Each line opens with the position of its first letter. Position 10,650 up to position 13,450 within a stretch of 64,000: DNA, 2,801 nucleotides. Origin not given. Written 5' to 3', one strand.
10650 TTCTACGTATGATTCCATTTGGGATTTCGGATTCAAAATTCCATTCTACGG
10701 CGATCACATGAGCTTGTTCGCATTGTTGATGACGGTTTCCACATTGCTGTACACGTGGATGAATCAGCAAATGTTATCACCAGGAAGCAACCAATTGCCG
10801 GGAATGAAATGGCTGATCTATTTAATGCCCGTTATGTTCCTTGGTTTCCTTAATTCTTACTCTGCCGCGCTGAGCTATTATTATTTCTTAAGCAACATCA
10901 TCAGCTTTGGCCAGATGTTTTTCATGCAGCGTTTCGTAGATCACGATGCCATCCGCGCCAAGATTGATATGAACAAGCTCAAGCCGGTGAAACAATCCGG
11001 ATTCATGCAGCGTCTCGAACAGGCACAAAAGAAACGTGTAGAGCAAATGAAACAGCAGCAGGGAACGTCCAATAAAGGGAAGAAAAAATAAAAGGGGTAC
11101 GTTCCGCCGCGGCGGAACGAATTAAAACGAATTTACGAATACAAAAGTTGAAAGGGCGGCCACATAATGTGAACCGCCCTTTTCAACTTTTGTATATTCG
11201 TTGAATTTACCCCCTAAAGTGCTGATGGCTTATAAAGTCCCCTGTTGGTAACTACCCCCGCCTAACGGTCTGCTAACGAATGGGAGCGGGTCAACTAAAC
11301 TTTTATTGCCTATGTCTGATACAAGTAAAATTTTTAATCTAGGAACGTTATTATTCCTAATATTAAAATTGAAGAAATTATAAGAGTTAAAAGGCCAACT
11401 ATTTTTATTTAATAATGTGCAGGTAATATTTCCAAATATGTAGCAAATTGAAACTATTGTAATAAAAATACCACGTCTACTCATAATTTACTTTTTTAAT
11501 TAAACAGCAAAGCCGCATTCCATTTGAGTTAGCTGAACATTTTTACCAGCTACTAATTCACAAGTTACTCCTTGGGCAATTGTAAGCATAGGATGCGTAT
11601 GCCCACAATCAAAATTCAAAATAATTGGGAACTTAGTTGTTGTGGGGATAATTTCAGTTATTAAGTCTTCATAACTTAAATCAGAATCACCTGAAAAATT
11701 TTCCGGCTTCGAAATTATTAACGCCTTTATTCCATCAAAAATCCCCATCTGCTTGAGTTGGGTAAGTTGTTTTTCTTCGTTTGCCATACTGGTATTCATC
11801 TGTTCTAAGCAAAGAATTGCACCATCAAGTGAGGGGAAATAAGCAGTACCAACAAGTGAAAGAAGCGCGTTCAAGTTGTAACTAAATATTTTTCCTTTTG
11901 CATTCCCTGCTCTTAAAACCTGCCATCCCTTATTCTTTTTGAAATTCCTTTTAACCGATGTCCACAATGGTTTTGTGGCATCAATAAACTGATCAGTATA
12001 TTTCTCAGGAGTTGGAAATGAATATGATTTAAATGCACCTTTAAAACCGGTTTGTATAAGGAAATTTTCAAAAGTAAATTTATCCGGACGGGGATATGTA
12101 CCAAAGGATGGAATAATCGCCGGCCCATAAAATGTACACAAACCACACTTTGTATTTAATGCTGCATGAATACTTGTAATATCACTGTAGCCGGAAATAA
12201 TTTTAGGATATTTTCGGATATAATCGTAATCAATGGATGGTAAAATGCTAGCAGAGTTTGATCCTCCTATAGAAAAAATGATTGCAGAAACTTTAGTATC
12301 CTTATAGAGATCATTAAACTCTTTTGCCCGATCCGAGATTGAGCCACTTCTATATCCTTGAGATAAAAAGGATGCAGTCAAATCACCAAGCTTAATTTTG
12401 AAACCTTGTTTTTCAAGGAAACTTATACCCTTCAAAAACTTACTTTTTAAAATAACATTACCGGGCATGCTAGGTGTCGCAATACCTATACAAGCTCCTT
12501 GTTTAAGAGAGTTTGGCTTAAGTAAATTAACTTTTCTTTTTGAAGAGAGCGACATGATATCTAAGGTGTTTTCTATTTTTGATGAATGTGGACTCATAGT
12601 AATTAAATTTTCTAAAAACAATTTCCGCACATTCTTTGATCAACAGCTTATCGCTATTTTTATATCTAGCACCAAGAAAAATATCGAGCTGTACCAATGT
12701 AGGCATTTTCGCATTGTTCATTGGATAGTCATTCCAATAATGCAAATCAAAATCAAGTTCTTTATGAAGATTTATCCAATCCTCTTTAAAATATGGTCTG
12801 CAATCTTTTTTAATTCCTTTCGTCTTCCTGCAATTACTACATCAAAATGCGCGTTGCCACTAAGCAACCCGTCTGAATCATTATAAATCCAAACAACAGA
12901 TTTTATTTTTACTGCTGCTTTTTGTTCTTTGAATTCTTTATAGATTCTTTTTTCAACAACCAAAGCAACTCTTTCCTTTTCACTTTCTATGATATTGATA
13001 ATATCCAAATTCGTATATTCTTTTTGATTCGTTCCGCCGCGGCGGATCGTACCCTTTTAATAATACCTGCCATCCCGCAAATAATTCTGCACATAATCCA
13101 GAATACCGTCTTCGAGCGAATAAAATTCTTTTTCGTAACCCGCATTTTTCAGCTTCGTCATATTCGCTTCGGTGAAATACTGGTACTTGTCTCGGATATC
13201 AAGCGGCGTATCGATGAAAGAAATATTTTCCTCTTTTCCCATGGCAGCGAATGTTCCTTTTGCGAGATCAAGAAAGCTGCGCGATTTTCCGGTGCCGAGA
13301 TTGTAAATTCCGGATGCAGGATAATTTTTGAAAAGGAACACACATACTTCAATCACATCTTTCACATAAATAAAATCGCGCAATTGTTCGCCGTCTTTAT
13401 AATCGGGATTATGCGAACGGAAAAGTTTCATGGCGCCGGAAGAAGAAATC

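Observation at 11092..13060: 1.9-kb low-GC islet carrying an S66 (LdcA/MccF-like) peptidase, bounded by inverted copies of a ~40-bp palindrome-containing module at the ends of yidC and hldD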

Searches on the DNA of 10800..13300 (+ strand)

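Call 51: search_rna_families(source=window, start=10800, end=13300, threshold=evalue, max_evalue=1)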
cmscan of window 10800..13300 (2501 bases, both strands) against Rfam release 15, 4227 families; matches with E-value up to 1: 1.
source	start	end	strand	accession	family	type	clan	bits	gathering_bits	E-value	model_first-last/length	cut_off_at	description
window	11079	11203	+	RF02600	BASRCI27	Gene; sRNA;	-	18.9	59.8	0.42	1-167/167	no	Brucella sRNA CI27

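Call 69: search_dna_similar(query=window:11090-13060:+, collection=phages, mode=distant, max_rows=8)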
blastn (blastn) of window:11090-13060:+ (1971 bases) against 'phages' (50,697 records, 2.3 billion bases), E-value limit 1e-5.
No match.

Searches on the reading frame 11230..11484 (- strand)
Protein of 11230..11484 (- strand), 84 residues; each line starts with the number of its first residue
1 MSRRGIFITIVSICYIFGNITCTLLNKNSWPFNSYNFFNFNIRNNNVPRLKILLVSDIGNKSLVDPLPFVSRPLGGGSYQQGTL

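Call 6: search_protein_families(library=pfam, proteins=[window:11230-11484:-], max_evalue=0.01)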
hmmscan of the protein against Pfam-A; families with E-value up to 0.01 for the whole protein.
window:11230-11484:- (84 aa): 0 families

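Call 31: search_protein_families(library=ncbifam, proteins=[window:11230-11484:-], max_evalue=1)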
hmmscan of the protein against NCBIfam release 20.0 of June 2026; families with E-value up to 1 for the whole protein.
window:11230-11484:- (84 aa): 0 families

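Call 32: search_protein_families(library=pfam, proteins=[window:11230-11484:-], max_evalue=5)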
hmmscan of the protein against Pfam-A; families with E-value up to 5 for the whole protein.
window:11230-11484:- (84 aa): 1 family
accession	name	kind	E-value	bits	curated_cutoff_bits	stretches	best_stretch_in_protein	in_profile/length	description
PF22571.1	LiaI-LiaF-TM_PspC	-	0.055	13.7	27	1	5-49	35-80/142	PspC transmembrane region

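Call 57: search_protein_representatives(protein=window:11230-11484:-)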
Query: 84 residues. Proteins with E-value up to 0.001 (for the whole library): 3; up to 1e-10: 2; up to 1e-30: 2. The best 3 are listed.
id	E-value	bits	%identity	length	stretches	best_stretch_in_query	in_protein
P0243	4.2e-50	183.4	100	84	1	1-84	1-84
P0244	8.1e-34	131.4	95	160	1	1-66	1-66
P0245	1.2e-05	41.5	44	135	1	9-66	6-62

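Call 59: search_protein_families(library=pfam, proteins=[P0244, P0245], max_evalue=0.1)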
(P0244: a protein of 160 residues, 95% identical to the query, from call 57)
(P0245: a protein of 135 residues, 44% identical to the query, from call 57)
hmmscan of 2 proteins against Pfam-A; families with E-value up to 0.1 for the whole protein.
P0244 (160 aa): 0 families

P0245 (135 aa): 0 families
